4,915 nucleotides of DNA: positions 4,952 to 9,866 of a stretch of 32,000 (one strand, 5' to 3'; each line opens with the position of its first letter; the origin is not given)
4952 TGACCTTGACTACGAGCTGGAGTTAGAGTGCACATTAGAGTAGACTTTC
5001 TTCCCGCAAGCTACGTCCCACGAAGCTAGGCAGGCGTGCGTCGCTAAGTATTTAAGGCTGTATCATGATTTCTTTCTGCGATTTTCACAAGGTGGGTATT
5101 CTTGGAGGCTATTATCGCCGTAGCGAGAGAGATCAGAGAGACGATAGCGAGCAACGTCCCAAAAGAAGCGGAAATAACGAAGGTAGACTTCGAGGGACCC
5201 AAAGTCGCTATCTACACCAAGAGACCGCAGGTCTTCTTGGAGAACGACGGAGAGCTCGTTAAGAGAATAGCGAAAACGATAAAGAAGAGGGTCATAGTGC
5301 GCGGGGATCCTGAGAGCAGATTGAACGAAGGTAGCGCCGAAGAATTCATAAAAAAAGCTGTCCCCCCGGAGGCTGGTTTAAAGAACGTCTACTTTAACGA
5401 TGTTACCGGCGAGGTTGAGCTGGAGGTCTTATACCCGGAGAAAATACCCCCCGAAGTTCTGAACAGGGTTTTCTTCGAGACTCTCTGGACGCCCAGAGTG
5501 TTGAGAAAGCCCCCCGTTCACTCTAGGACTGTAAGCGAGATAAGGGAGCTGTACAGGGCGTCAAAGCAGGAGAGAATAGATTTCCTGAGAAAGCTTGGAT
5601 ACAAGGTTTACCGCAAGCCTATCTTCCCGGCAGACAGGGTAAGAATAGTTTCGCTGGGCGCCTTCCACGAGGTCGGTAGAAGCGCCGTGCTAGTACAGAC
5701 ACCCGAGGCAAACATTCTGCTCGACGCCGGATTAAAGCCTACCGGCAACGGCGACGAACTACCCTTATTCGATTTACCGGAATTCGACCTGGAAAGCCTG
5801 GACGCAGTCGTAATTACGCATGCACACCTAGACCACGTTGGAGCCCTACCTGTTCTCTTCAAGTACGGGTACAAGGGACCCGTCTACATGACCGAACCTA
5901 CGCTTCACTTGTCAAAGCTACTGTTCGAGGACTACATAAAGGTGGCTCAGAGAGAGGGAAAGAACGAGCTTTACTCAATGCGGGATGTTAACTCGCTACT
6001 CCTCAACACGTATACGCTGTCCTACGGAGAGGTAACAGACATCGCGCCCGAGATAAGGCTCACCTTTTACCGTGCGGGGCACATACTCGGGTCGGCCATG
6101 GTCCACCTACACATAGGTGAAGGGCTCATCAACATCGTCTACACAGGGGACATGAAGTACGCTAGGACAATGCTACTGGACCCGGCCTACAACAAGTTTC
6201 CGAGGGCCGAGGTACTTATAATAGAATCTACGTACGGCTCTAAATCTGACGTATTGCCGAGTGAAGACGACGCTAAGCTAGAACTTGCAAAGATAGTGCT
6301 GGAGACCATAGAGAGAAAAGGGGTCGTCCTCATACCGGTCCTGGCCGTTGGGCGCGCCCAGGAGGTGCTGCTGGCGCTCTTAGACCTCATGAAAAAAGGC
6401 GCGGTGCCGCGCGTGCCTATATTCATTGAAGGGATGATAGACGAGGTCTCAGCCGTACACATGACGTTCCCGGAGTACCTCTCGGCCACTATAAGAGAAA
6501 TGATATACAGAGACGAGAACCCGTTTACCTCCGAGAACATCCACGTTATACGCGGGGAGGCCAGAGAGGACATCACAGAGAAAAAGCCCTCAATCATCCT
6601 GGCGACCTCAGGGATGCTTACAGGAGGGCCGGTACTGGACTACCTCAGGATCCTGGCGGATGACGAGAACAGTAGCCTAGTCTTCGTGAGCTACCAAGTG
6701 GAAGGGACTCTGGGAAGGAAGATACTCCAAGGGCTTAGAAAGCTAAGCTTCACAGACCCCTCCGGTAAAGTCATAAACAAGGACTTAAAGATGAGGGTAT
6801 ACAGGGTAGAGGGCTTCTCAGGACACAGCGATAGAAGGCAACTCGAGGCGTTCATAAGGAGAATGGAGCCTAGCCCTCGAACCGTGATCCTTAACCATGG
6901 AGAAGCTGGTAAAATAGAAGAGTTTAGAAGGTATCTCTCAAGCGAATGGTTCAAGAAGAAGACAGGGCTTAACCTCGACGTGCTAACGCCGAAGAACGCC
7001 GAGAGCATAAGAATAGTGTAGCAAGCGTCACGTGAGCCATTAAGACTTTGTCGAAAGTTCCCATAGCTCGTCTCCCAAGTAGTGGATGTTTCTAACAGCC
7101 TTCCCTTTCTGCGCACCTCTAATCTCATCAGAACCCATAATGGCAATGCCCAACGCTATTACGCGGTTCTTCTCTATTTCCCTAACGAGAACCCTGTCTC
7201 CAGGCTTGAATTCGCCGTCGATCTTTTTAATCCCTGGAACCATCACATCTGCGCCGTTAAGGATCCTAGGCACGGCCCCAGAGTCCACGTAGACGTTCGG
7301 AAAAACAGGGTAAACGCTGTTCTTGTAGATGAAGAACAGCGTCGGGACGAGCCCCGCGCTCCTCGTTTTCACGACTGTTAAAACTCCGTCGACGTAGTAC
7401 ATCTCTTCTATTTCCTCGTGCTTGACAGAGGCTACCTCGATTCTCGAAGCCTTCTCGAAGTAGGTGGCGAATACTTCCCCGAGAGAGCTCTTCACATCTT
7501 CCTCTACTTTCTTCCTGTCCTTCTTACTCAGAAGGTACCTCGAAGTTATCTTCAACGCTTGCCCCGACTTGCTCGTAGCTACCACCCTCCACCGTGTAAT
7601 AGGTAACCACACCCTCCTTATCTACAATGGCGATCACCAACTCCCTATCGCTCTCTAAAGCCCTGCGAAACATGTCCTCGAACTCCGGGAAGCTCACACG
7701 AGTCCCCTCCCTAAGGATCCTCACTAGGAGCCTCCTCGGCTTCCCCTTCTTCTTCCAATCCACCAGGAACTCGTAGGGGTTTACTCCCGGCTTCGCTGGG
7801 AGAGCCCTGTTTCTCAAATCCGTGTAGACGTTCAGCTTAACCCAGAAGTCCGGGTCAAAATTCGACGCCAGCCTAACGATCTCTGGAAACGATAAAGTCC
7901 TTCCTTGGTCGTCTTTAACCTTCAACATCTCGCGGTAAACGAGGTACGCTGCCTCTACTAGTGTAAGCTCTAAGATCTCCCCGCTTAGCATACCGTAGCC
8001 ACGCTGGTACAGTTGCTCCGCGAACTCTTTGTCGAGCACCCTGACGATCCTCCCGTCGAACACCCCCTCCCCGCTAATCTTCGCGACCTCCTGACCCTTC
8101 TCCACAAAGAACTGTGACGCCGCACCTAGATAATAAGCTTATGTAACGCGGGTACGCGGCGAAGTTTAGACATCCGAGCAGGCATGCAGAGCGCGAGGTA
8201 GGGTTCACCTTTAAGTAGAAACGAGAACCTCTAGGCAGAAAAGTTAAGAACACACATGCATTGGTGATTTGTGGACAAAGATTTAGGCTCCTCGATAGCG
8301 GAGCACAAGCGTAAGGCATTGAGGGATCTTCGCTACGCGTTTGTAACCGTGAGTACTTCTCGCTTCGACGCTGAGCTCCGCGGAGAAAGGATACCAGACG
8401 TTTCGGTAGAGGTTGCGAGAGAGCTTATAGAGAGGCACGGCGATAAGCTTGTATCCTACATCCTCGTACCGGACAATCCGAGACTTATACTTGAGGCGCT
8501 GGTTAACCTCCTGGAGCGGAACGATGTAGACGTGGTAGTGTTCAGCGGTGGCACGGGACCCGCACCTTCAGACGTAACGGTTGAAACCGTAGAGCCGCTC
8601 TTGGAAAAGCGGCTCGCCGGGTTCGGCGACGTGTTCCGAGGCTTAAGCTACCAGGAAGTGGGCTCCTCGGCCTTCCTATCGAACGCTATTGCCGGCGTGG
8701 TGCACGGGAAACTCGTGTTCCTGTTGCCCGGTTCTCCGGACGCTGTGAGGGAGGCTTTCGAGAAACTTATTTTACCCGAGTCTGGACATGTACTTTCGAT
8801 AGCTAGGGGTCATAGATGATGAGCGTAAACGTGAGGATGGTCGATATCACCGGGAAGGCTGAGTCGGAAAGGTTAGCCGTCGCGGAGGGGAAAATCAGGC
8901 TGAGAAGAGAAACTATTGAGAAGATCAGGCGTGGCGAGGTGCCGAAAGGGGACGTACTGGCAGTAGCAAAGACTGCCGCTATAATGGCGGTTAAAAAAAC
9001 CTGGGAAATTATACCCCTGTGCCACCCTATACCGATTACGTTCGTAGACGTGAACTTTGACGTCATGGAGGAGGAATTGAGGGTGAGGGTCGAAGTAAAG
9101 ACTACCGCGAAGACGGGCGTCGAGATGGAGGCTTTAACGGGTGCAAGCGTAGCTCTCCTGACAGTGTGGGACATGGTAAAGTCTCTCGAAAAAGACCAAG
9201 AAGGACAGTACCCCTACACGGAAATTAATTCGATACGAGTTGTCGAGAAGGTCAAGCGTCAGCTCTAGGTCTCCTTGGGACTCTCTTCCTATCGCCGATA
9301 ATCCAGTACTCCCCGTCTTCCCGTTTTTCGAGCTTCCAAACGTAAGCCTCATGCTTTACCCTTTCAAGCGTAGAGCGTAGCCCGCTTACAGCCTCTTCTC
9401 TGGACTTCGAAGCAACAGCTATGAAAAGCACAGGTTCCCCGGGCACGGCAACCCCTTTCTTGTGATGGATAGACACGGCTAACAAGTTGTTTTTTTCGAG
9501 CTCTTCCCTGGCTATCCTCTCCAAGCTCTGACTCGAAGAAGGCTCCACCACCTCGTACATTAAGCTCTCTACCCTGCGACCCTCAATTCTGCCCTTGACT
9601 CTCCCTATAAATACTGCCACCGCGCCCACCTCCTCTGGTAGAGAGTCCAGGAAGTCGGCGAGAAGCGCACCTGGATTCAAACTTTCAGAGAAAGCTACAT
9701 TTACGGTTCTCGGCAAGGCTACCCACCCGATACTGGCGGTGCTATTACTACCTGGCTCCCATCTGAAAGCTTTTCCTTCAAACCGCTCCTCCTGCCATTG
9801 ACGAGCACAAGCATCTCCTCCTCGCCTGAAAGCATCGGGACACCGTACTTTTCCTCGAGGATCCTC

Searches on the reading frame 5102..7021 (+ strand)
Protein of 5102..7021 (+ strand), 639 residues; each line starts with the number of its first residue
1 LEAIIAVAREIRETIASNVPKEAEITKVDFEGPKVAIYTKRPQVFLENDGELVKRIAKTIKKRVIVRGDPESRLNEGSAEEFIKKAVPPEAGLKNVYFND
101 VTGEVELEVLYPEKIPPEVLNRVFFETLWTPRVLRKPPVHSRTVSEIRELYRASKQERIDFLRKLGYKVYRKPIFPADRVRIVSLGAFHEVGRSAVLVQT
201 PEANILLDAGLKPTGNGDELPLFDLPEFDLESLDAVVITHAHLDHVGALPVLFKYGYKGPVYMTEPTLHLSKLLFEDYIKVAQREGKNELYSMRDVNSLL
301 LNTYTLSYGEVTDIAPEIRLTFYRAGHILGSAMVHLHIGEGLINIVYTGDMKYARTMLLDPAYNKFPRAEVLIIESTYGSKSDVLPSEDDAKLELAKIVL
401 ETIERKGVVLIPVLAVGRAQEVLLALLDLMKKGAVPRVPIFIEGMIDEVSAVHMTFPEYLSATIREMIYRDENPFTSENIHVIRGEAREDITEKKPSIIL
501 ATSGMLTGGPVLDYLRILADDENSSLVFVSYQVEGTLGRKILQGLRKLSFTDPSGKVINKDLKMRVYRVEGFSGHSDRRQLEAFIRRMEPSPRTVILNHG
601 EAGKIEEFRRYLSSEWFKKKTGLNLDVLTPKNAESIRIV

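Call 69: search_protein_families(library=pfam, proteins=[window:5102-7021:+])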
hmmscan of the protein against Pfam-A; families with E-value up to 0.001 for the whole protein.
window:5102-7021:+ (639 aa): 6 families
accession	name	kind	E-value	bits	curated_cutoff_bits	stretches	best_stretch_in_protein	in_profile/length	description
PF10996.14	Beta-Casp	-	5.1e-28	98.4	27.7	1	419-541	1-120/120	Beta-Casp domain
PF17214.9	KH_TffA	-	5.6e-23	81.2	22.6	1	8-72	4-67/68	Transcription termination factor FttA, KH domain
PF07521.17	RMMBL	-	1.2e-16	60.8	21.6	1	561-615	3-55/63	Zn-dependent metallo-hydrolase RNA specificity domain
PF00753.33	Lactamase_B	-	1.7e-14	54.6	22.7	1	193-362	6-161/196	Metallo-beta-lactamase superfamily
PF16661.11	Lactamase_B_6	-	1.1e-13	51.5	27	1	198-361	2-172/193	Metallo-beta-lactamase superfamily domain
PF12706.13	Lactamase_B_2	-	3.7e-10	40.2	27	1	204-378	2-166/200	Beta-lactamase superfamily domain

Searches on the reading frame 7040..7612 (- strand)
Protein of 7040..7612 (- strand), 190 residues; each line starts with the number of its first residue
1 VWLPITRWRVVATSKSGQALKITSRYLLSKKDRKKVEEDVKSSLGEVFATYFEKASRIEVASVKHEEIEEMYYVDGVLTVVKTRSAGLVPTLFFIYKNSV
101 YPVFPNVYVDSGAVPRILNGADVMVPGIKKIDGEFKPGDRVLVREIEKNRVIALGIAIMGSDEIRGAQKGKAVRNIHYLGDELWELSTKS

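Call 69: search_protein_families(library=pfam, proteins=[window:7040-7612:-])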
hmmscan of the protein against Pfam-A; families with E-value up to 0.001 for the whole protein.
window:7040-7612:- (190 aa): 3 families
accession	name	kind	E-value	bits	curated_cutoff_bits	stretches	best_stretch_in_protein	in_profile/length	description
PF01472.26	PUA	-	9.4e-21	74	24.8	1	106-179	2-74/74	PUA domain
PF09183.16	DUF1947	-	6.2e-09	36.4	22.5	1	24-97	1-64/65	Domain of unknown function (DUF1947)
PF17832.7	Pre-PUA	-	7.4e-05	23.7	23.5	1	21-97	6-84/86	Pre-PUA-like domain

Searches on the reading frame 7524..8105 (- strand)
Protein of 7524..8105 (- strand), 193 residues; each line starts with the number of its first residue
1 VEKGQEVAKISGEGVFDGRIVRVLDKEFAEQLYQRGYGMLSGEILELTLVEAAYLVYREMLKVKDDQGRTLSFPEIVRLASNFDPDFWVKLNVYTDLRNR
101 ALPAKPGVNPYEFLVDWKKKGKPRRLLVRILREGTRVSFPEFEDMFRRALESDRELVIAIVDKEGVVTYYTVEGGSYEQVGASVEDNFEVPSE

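Call 69: search_protein_families(library=pfam, proteins=[window:7524-8105:-])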
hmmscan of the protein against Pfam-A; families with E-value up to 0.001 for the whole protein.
window:7524-8105:- (193 aa): 2 families
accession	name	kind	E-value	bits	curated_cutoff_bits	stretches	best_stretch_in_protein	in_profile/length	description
PF02778.19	tRNA_int_endo_N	-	1.3e-18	66.7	21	1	13-76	2-66/67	tRNA intron endonuclease, N-terminal domain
PF01974.23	tRNA_int_endo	-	2.1e-16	60.2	27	1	87-169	1-85/85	tRNA intron endonuclease, catalytic C-terminal domain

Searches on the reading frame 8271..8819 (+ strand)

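Call 69: search_protein_families(library=pfam, proteins=[window:8271-8819:+])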
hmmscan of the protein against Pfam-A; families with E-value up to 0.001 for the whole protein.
window:8271-8819:+ (182 aa): 1 family
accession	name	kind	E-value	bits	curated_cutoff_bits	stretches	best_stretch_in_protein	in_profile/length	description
PF00994.29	MoCF_biosynth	-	4.7e-29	101.4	26.6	1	25-170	3-141/144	Probable molybdopterin binding domain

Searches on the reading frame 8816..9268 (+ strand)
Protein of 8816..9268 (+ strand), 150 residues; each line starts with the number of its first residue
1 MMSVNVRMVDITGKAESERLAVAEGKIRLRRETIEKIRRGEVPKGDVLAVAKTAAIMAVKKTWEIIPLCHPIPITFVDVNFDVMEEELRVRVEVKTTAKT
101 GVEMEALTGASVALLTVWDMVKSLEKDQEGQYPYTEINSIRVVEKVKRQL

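Call 69: search_protein_families(library=pfam, proteins=[window:8816-9268:+])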
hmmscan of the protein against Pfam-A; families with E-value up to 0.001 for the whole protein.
window:8816-9268:+ (150 aa): 1 family
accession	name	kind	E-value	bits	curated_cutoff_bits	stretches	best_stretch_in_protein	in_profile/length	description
PF01967.27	MoaC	-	5.9e-53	178.9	27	1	8-146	1-134/136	MoaC family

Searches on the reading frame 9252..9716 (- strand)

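Call 69: search_protein_families(library=pfam, proteins=[window:9252-9716:-])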
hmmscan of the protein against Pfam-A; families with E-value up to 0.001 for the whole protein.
window:9252-9716:- (154 aa): 1 family
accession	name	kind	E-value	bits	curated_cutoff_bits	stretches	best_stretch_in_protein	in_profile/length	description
PF02391.22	MoaE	-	2.3e-22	79.7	23.4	1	21-123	13-114/114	MoaE protein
